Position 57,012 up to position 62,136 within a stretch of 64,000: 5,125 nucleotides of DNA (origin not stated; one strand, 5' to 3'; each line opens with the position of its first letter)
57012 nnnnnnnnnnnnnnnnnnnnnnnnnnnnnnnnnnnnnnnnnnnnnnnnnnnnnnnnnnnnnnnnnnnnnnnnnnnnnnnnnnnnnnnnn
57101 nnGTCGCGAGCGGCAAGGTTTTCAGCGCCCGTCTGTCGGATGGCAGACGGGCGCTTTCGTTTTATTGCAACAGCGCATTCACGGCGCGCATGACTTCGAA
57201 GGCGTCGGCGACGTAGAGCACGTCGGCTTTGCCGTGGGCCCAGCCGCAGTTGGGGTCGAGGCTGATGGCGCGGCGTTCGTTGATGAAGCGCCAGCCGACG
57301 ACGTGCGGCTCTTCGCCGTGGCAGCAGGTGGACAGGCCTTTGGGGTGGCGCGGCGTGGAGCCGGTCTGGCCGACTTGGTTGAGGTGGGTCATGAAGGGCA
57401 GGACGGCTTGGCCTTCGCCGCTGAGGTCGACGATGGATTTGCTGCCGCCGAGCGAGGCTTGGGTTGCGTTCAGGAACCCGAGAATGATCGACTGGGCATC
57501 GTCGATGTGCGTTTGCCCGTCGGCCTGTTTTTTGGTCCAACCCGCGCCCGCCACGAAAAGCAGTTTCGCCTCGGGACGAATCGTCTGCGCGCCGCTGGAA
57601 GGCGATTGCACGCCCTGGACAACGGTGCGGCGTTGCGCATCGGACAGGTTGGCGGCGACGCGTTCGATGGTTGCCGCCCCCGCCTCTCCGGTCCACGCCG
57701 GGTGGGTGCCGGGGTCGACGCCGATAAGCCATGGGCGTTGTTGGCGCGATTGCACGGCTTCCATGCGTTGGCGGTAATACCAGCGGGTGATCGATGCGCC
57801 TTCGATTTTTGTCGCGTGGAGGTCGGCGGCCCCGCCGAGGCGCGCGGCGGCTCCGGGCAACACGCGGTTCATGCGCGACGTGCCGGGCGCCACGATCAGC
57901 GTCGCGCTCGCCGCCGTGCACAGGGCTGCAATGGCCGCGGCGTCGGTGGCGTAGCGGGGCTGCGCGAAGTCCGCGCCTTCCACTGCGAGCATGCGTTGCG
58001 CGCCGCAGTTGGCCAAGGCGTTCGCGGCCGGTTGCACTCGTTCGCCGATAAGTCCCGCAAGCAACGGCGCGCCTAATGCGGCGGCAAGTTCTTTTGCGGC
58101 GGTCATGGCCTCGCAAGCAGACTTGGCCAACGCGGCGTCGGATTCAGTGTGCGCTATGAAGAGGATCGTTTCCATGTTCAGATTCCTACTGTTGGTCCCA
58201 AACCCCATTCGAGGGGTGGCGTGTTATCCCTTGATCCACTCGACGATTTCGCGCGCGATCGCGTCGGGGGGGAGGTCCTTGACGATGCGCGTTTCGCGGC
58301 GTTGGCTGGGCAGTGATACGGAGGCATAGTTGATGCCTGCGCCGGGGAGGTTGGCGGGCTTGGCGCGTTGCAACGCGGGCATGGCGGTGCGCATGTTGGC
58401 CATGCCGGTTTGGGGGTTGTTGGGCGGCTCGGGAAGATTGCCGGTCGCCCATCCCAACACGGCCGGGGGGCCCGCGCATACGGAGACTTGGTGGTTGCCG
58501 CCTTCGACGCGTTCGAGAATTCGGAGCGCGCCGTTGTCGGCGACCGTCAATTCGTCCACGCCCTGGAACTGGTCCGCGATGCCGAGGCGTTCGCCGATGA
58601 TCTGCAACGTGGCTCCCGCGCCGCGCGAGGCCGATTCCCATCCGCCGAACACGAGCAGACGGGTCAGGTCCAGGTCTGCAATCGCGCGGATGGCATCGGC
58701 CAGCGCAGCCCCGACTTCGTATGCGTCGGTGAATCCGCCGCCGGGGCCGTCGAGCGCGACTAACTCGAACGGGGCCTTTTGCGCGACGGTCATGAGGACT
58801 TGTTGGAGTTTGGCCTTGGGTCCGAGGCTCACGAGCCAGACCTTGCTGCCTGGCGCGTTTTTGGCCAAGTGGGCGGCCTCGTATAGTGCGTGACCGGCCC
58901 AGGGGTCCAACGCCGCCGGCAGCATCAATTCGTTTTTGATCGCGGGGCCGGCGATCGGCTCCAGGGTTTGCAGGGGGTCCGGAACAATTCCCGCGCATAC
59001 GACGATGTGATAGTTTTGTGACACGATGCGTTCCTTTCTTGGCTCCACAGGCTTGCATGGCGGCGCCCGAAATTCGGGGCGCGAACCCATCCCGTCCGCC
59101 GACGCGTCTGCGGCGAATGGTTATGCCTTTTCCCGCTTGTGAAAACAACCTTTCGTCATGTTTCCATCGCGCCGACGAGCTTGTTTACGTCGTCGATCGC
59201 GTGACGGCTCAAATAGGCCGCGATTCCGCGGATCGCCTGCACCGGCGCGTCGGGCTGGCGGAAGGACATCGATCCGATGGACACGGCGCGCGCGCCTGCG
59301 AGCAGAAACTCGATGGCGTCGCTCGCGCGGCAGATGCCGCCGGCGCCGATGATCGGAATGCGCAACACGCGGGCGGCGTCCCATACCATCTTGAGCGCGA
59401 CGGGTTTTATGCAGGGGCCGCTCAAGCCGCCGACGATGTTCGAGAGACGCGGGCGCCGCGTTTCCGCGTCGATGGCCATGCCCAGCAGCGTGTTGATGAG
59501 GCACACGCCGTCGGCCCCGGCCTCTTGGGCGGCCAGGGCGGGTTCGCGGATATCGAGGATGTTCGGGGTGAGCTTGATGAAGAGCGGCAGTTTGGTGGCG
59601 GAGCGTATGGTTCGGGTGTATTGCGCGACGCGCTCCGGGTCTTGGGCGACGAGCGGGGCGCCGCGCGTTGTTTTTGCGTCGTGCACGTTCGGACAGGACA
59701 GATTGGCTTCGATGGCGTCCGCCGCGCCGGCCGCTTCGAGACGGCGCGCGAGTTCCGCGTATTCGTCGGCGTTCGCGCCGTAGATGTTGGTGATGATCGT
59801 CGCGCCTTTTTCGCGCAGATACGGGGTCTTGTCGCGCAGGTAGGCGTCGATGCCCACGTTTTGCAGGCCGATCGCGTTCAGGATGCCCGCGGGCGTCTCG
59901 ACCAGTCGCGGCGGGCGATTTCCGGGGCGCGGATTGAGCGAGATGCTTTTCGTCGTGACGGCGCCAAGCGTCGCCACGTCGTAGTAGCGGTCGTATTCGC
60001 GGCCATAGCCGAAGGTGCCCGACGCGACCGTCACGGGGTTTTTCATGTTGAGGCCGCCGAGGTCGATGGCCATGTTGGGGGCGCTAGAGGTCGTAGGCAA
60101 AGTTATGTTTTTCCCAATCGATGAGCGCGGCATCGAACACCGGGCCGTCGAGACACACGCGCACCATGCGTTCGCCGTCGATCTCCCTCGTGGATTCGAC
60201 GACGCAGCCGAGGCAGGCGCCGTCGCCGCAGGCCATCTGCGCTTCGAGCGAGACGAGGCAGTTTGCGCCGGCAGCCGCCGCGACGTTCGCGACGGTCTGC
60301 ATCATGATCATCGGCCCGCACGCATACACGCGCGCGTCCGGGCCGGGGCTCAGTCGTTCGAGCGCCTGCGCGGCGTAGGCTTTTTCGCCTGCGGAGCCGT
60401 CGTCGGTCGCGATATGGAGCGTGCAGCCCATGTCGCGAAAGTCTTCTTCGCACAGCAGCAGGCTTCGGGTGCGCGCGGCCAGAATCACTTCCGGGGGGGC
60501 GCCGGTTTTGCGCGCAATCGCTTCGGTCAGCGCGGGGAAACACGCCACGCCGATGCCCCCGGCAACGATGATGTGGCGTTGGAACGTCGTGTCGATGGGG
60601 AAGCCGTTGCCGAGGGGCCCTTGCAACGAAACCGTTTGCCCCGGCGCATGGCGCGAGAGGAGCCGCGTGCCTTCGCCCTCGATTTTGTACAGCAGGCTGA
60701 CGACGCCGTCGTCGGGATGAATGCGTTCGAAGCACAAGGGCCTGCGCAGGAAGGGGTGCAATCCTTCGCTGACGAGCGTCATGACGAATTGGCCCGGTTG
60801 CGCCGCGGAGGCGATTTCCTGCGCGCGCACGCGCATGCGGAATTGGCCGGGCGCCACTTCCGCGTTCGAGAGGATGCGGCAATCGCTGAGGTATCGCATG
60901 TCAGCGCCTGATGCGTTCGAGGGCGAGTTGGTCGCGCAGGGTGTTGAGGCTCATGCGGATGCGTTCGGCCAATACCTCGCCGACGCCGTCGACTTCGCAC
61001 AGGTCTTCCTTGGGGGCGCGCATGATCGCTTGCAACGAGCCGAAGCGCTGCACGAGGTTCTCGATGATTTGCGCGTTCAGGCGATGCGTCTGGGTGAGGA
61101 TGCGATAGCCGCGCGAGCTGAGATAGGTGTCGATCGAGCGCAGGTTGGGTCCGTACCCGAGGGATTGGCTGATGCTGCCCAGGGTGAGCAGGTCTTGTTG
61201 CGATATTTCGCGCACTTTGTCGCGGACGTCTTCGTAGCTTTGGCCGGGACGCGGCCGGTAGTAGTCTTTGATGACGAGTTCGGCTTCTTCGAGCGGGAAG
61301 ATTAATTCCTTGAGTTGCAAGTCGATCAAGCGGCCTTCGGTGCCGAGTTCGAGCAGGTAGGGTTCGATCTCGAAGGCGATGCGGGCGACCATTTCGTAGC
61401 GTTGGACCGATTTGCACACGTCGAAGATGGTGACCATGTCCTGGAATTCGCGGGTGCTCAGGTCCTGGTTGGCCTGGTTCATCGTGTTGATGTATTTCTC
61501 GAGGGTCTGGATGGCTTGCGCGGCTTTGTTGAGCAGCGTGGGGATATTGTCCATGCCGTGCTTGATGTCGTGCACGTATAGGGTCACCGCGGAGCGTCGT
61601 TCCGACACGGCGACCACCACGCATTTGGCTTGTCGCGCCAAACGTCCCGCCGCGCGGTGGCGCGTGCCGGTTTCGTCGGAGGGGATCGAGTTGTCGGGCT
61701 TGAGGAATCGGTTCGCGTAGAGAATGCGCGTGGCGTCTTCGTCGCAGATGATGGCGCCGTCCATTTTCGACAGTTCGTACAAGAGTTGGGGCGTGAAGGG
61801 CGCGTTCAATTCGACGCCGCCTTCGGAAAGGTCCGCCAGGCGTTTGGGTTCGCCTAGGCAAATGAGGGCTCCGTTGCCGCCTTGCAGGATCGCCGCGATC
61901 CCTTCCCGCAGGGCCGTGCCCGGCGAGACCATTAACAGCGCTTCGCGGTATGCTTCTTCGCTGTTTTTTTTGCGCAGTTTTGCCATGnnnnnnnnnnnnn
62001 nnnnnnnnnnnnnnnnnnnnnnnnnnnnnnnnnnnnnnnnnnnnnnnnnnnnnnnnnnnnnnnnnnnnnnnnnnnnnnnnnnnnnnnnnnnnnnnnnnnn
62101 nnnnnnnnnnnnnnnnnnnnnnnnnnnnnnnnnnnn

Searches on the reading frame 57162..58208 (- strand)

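Call 84: search_protein_families(library=pfam, proteins=[window:57162-58208:-], max_evalue=0.0001)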
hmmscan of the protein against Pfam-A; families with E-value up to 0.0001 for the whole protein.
window:57162-58208:- (348 aa): 1 family
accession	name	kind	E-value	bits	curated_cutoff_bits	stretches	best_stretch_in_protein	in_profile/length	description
PF01012.27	ETF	-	2.1e-18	67.2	26.7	1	17-187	3-179/181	Electron transfer flavoprotein domain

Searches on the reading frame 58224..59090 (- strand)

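Call 84: search_protein_families(library=pfam, proteins=[window:58224-59090:-], max_evalue=0.0001)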
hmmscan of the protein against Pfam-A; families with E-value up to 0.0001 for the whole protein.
window:58224-59090:- (288 aa): 1 family
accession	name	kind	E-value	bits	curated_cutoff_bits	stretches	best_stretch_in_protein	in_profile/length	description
PF01012.27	ETF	-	2.1e-08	34.7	26.7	1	58-225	10-165/181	Electron transfer flavoprotein domain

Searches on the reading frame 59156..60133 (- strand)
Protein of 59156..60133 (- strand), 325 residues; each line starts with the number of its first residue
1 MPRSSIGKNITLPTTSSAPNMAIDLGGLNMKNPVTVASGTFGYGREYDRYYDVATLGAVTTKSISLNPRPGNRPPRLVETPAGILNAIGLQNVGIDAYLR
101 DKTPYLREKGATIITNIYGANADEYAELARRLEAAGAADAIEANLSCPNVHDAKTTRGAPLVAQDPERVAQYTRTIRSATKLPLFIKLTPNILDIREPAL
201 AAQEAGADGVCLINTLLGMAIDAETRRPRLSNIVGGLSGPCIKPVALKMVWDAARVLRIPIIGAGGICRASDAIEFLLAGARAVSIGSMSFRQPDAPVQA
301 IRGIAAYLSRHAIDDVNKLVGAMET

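Call 84: search_protein_families(library=pfam, proteins=[window:59156-60133:-], max_evalue=0.0001)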
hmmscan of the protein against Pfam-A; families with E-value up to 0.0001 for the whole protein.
window:59156-60133:- (325 aa): 2 families
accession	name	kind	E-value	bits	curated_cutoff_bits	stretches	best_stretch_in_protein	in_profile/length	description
PF01180.27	DHO_dh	-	1.4e-71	241.6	27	1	24-307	5-290/291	Dihydroorotate dehydrogenase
PF01207.24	Dus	-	3.2e-08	33.5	20.4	1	111-197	54-138/311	Dihydrouridine synthase (Dus)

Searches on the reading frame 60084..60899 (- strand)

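Call 84: search_protein_families(library=pfam, proteins=[window:60084-60899:-], max_evalue=0.0001)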
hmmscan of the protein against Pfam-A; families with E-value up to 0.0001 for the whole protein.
window:60084-60899:- (271 aa): 2 families
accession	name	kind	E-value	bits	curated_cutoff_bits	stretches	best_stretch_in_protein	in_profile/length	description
PF10418.14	DHODB_Fe-S_bind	-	6.9e-13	48.5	23.9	1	219-259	1-39/41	Iron-sulfur cluster binding domain of dihydroorotate dehydrogenase B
PF00175.26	NAD_binding_1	-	3.1e-05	25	22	1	112-204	2-108/109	Oxidoreductase NAD-binding domain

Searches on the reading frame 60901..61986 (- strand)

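Call 84: search_protein_families(library=pfam, proteins=[window:60901-61986:-], max_evalue=0.0001)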
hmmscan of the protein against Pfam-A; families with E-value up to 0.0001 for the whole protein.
window:60901-61986:- (361 aa): 4 families
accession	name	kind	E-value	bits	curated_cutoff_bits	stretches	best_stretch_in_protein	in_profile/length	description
PF10635.14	DisA-linker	-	2.3e-43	147.8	25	1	146-281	2-138/142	DisA bacterial checkpoint controller linker region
PF02457.21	DAC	-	5.5e-26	90.9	27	1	28-139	2-116/119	DisA bacterial checkpoint controller nucleotide-binding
PF12826.13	HHH_2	-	4.7e-08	33.5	27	1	309-345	17-53/64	Helix-hairpin-helix motif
PF14520.12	HHH_5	-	1.4e-06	29.1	27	1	297-348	4-56/57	Helix-hairpin-helix domain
